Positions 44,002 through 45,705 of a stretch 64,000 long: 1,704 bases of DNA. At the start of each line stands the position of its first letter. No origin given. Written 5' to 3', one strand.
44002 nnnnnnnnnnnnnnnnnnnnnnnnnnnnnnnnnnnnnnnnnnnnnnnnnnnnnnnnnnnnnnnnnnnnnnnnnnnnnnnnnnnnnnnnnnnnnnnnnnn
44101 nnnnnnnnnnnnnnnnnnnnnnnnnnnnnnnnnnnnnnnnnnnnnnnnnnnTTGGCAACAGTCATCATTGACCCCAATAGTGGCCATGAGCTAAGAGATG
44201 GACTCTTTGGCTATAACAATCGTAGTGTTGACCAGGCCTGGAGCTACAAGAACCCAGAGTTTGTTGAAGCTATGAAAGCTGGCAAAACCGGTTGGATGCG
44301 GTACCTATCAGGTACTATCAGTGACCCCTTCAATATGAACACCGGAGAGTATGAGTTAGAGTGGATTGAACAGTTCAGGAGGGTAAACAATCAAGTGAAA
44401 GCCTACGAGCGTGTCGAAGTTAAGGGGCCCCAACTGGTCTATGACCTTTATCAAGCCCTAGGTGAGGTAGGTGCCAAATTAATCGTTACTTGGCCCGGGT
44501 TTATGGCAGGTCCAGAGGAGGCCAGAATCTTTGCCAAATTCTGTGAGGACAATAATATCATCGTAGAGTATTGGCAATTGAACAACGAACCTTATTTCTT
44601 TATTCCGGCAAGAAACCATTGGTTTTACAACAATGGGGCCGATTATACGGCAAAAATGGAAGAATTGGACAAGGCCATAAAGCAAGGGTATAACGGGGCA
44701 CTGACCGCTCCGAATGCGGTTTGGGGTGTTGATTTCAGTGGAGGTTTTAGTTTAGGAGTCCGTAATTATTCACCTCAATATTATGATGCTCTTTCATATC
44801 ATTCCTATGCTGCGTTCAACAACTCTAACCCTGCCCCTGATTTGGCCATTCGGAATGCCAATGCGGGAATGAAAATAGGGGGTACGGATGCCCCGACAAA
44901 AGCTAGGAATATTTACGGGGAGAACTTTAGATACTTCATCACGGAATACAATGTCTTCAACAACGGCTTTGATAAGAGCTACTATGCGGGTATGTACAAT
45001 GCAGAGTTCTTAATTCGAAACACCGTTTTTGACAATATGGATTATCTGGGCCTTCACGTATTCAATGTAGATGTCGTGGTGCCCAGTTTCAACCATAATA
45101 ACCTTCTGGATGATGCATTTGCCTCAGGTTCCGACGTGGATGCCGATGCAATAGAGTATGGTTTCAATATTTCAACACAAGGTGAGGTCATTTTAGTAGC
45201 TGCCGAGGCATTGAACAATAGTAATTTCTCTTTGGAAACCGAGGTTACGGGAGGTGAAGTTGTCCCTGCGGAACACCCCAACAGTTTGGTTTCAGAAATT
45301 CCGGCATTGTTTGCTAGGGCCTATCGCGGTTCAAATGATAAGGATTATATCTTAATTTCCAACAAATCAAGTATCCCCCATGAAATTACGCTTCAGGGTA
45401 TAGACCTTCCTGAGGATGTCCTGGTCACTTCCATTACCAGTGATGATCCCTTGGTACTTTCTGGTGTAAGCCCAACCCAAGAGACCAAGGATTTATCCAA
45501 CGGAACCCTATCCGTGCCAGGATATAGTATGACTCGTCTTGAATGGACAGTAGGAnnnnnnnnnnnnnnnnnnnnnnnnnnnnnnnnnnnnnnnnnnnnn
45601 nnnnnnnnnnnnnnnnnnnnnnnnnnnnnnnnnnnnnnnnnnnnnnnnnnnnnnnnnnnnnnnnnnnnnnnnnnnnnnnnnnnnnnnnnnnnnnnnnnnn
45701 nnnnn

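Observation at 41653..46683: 1676-aa secreted enzyme with an unusual domain combination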

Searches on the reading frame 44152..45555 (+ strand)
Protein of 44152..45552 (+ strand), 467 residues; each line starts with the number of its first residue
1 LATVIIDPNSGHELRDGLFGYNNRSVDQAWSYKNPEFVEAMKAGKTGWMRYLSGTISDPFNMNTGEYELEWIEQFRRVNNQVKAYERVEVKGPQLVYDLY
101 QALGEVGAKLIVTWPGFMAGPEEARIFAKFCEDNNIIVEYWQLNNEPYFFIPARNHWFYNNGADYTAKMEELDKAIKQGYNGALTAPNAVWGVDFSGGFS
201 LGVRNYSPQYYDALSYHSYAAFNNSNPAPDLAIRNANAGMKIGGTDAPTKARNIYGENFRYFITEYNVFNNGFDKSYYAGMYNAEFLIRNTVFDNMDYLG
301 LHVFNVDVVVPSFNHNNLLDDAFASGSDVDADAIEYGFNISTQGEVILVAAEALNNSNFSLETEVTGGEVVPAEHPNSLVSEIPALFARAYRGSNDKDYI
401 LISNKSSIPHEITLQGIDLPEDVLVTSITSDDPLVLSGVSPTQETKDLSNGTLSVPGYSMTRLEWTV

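Call 11: find_homologous_proteins(query=window:44152-45552:+, max_evalue=0.001)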
Query seq(467 aa): 7950 candidates shared short words with the query, none scored E <= 0.001.

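Call 13: search_solved_structures(query=window:44155-45555:+, max_evalue=10, show_alignments=3)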
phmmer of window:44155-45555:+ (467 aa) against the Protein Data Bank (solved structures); distinct sequences matched with E-value up to 10: 9.
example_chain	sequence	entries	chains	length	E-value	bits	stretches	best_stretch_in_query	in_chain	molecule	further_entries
1doi_A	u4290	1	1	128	0.2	13.6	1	316-353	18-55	2FE-2S FERREDOXIN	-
1bjw_A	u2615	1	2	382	0.8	11.7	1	70-126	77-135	ASPARTATE AMINOTRANSFERASE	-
1b5o_A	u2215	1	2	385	0.81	11.7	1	70-126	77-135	PROTEIN (ASPARTATE AMINOTRANSFERASE)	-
1bkg_A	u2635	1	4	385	0.81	11.7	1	70-126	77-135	ASPARTATE AMINOTRANSFERASE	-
1gc3_A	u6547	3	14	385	0.81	11.7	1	70-126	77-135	ASPARTATE AMINOTRANSFERASE | PROTEIN (ASPARTATE AMINOTRANSFERASE)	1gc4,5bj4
1b5p_A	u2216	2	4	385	0.81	11.7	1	70-126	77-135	PROTEIN (ASPARTATE AMINOTRANSFERASE) | ASPARTATE AMINOTRANSFERASE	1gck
5bj3_A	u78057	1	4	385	0.81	11.7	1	70-126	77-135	PROTEIN (ASPARTATE AMINOTRANSFERASE)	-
7vgk_A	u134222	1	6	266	1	11.4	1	400-451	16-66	4-deoxy-L-threo-5-hexosulose-uronate ketol-isomerase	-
7e4s_A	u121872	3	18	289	1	11.3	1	399-451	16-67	5-dehydro-4-deoxy-D-glucuronate isomerase | 4-deoxy-L-threo-5-hexosulose-uronate ketol-isomerase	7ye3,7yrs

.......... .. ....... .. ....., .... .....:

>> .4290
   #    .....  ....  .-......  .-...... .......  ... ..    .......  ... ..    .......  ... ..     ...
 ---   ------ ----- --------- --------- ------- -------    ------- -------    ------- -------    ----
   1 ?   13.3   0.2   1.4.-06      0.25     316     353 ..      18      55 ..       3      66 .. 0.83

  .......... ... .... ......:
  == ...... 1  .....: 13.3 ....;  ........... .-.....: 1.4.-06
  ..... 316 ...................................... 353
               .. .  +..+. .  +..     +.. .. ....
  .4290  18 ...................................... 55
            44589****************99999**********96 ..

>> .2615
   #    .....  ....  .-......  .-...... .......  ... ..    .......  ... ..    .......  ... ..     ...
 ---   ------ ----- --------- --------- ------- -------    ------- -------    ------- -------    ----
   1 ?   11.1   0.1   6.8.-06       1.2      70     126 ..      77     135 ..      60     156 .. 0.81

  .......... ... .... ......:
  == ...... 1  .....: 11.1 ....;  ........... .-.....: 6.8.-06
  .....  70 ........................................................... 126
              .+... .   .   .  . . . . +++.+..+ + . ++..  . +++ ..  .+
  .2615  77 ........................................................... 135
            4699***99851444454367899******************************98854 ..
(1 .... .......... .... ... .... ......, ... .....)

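Call 19: search_protein_representatives(protein=window:44155-45555:+)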
Query: 467 residues. Proteins with E-value up to 0.001 (for the whole library): 159; up to 1e-10: 111; up to 1e-30: 48. The best 150 are listed.
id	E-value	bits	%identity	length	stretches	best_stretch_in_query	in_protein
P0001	5.9e-292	984.8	90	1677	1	1-467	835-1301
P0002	2.9e-107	375.8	40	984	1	1-464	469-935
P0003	5.5e-107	374.9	41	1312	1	1-466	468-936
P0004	1.4e-78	281.3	37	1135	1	1-465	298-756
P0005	8.0e-77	275.5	40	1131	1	3-464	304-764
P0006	7.9e-74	265.6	40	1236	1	3-467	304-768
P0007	1.0e-69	252.1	35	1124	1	3-461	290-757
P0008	3.2e-67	243.8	32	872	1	2-464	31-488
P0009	1.3e-65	238.5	35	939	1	3-466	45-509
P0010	3.3e-65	237.2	34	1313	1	2-419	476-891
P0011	5.1e-64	233.3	35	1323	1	2-465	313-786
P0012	1.2e-55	205.7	32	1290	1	3-464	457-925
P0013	4.5e-47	177.4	33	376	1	120-465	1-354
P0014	3.1e-46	174.7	33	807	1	1-464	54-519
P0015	1.5e-45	172.4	32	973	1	13-465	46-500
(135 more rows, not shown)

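Call 25: search_solved_structures(query=A1, max_evalue=10, show_alignments=3)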
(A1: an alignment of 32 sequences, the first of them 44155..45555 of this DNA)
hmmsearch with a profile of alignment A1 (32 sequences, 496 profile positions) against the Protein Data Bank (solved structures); distinct sequences matched with E-value up to 10: 60.
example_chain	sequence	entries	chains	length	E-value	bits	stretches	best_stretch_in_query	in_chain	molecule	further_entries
5g0m_A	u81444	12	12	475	2.6e-14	56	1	19-313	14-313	BETA-GLUCURONIDASE | beta-glucuronidase from Acidobacterium capsulatum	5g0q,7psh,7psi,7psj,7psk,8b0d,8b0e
3vny_A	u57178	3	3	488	2.8e-14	55.8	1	19-313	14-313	beta-GLUCURONIDASE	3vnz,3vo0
5l77_A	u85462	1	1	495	2e-13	53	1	18-313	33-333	beta-glucuronidase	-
6d25_A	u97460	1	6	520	3.2e-10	42.4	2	404-494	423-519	Alpha-L-arabinosidase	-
3s2c_A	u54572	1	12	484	8e-10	41.1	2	61-295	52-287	Alpha-N-arabinofuranosidase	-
4atw_A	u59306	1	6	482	1e-09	40.8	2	61-295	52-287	ALPHA-L-ARABINOFURANOSIDASE DOMAIN PROTEIN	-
3ug3_A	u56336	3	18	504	1.3e-09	40.5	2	61-295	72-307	Alpha-L-arabinofuranosidase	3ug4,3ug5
5o7z_A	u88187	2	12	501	1.2e-08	37.3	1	125-297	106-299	Intracellular exo-alpha-(1->5)-L-arabinofuranosidase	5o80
2c7f_A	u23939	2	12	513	4.4e-08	35.4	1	62-297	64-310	ALPHA-L-ARABINOFURANOSIDASE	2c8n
2y2w_A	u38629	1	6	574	1.8e-07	33.4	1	63-269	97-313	ARABINOFURANOSIDASE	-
1pz3_A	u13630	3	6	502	1.9e-07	33.3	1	61-298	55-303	Alpha-L-arabinofuranosidase | Intracellular exo-alpha-(1->5)-L-arabinofuranosidase | GH51 a-l-arabinofuranosidase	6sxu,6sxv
5o81_A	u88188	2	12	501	7.5e-07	31.3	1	125-297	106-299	Intracellular exo-alpha-(1->5)-L-arabinofuranosidase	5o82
7dfq_A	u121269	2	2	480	8.2e-07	31.2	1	127-315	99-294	4-O-alpha-L-rhamnosyl-beta-D-glucuronidase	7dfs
7pr9_A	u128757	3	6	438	3.2e-06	29.3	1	122-217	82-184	Glyco_hydro_44 domain-containing protein | Glycoside hydrolase family 44 domain-containing protein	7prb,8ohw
5bwi_A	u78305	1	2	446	3.2e-06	29.2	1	122-217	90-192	Glycoside Hydrolase Family 79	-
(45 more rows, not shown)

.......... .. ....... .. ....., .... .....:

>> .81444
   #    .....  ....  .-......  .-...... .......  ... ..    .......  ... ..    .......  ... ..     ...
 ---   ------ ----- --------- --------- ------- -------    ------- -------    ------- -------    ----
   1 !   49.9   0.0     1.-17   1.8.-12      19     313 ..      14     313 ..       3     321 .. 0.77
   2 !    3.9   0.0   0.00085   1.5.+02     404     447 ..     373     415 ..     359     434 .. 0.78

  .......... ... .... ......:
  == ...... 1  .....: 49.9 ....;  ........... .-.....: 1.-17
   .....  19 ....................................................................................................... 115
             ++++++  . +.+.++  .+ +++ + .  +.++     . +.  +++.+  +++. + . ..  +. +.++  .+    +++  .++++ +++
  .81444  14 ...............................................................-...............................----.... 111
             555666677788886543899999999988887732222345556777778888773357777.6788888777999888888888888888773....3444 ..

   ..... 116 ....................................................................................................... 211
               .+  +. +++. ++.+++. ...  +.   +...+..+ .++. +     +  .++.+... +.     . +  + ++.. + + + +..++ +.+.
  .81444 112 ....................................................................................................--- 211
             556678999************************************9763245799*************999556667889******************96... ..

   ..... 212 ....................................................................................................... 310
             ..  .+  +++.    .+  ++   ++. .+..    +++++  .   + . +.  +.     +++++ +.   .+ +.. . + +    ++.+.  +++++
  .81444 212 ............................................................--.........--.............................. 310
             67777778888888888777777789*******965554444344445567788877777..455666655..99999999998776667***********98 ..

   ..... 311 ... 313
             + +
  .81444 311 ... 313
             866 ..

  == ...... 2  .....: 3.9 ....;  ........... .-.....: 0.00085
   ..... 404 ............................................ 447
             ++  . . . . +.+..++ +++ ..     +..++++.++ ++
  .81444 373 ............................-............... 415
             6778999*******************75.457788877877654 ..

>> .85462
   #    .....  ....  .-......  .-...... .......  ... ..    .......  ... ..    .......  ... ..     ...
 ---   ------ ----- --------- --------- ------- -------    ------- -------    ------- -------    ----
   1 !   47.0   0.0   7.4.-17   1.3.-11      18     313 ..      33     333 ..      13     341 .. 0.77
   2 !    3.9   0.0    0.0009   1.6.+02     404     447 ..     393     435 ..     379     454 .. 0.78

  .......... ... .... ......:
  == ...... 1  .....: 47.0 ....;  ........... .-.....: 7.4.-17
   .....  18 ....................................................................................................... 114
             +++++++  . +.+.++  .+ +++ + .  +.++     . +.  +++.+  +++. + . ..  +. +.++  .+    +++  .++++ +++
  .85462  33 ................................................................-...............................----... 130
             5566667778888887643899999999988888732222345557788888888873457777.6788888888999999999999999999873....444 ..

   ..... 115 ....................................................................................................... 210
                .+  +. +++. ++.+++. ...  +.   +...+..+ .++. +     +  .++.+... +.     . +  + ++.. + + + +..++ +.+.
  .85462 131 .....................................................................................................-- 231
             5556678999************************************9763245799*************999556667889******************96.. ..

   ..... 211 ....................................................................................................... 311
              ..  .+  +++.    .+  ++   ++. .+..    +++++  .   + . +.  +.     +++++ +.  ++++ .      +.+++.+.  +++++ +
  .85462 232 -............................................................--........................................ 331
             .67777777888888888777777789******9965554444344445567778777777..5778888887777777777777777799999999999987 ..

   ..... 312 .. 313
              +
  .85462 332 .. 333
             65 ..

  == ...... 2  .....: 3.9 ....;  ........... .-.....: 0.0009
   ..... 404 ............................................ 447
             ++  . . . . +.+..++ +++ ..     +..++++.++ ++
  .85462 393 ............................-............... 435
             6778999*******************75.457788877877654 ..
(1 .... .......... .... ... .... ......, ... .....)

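Call 27: find_homologous_proteins(query=A1, max_evalue=0.00001)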
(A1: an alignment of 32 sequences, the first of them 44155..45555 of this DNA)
Query A1 (32 sequences) (467 aa, profile of the alignment): 2 proteins with E <= 0.00001 among 8000 candidates.
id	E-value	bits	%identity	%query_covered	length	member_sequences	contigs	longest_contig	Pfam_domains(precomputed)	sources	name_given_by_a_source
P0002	5.2e-150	518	40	99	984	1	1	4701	-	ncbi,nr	ncbi:MAG: hypothetical protein MI922_08925, partial [Bacteroidales bacterium]|nr:hypothetical protei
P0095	5.7e-148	512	21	99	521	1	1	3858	-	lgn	-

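Call 31: predict_structure(alignment_id=A1)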
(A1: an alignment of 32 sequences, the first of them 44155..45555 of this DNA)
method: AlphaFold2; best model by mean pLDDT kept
length: 467 residues; sequences in the alignment: 32
mean_pLDDT: 93.6   pTM: 0.93
mean pLDDT of the five models: 93.6, 93.5, 92.6, 91.8, 91.7
residues with pLDDT >= 90: 381; 70-90: 80; 50-70: 6; < 50: 0
segments of 3 or more residues with pLDDT < 50: none
pLDDT, mean of each block of 10 residues (from residue 1): 97 97 91 96 97 91 95 86 95 97 98 94 98 98 93 89 96 98 94 83 93 90 76 91 89 89 89 90 97 96 93 95 97 94 97 98 97 88 98 97 97 94 97 91 92 97 93
secondary structure, 60 per line:
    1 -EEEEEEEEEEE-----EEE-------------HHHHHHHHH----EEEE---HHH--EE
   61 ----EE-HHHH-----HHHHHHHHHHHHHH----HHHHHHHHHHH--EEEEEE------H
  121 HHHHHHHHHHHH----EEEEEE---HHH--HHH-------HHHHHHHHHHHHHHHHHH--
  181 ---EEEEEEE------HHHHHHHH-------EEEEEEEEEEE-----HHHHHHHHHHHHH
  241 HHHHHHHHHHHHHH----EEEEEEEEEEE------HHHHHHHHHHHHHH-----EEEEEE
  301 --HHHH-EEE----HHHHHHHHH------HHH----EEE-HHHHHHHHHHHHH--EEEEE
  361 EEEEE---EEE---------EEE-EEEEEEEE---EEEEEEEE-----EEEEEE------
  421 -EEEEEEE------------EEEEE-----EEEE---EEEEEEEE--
elements in order: E2-12 E18-20 H34-42 E47-50 H68-71 H77-90 H95-105 E108-113 H120-132 E137-142 H161-178 E184-190 H197-204 E212-222 H228-254 E259-269 H276-289 E295-300 H303-306 E308-310 H315-323 E337-339 H341-353 E356-365 E369-371 E381-383 E385-392 E396-403 E409-414 E422-428 E441-445 E451-454 E458-465

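Call 36: fold_search(model_id=the predicted structure, library=pdb)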
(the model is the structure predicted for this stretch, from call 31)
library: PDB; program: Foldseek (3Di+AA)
matches with E <= 10: 1607; with E <= 0.001: 379
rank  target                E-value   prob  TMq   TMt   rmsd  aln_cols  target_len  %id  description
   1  6d25_B                4.7e-20  1.00  0.70  0.67   5.8       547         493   14  Crystal structure of the GH51 arabinofuranosidase from Xanthomonas axonopodis pv. citri (released 2019-02-20)
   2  3s2c_A                8.2e-20  1.00  0.67  0.65   6.9       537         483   14  Structure of the thermostable GH51 alpha-L-arabinofuranosidase from Thermotoga petrophila RKU-1 (released 2012-02-01)
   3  3ug3_A                8.6e-20  1.00  0.67  0.65   6.9       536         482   14  Crystal structure of alpha-L-arabinofuranosidase from Thermotoga maritima ligand free form (released 2012-03-07)
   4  6zt9_B                1.3e-19  1.00  0.71  0.68   5.6       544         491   13  X-ray structure of mutated arabinofuranosidase (released 2021-02-10)
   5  6d25_A                1.4e-19  1.00  0.70  0.66   5.8       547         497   14  Crystal structure of the GH51 arabinofuranosidase from Xanthomonas axonopodis pv. citri (released 2019-02-20)
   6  6zt7_A                1.7e-19  1.00  0.72  0.68   5.3       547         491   14  X-ray structure of mutated arabinofuranosidase (released 2021-02-10)
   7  3ug3_C                1.9e-19  1.00  0.68  0.66   6.8       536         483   13  Crystal structure of alpha-L-arabinofuranosidase from Thermotoga maritima ligand free form (released 2012-03-07)
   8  3ug3_D                3.5e-19  1.00  0.67  0.65   6.9       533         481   14  Crystal structure of alpha-L-arabinofuranosidase from Thermotoga maritima ligand free form (released 2012-03-07)
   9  6d25_E                3.7e-19  1.00  0.70  0.66   5.7       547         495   14  Crystal structure of the GH51 arabinofuranosidase from Xanthomonas axonopodis pv. citri (released 2019-02-20)
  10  6zt9_C                4.9e-19  1.00  0.70  0.67   5.6       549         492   13  X-ray structure of mutated arabinofuranosidase (released 2021-02-10)
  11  2vrq_A                7.6e-19  1.00  0.71  0.68   5.3       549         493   14  STRUCTURE OF AN INACTIVE MUTANT OF ARABINOFURANOSIDASE FROM THERMOBACILLUS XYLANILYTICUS IN COMPLEX WITH A PENTASACCHA (released 2008-07-01)
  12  5g0m                  8.5e-19  1.00  0.61  0.63   7.4       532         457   17  beta-glucuronidase with an activity-based probe (N-acyl cyclophellitol aziridine) bound (released 2017-04-12)
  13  3ug4_C                9.4e-19  1.00  0.67  0.65   6.9       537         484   14  Crystal structure of alpha-L-arabinofuranosidase from Thermotoga maritima arabinose complex (released 2012-03-07)
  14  2vrk_A                1.1e-18  1.00  0.71  0.67   5.4       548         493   14  Structure of a seleno-methionyl derivative of wild type arabinofuranosidase from Thermobacillus xylanilyticus (released 2008-07-01)
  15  6zt9_A                1.1e-18  1.00  0.70  0.67   5.5       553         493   13  X-ray structure of mutated arabinofuranosidase (released 2021-02-10)
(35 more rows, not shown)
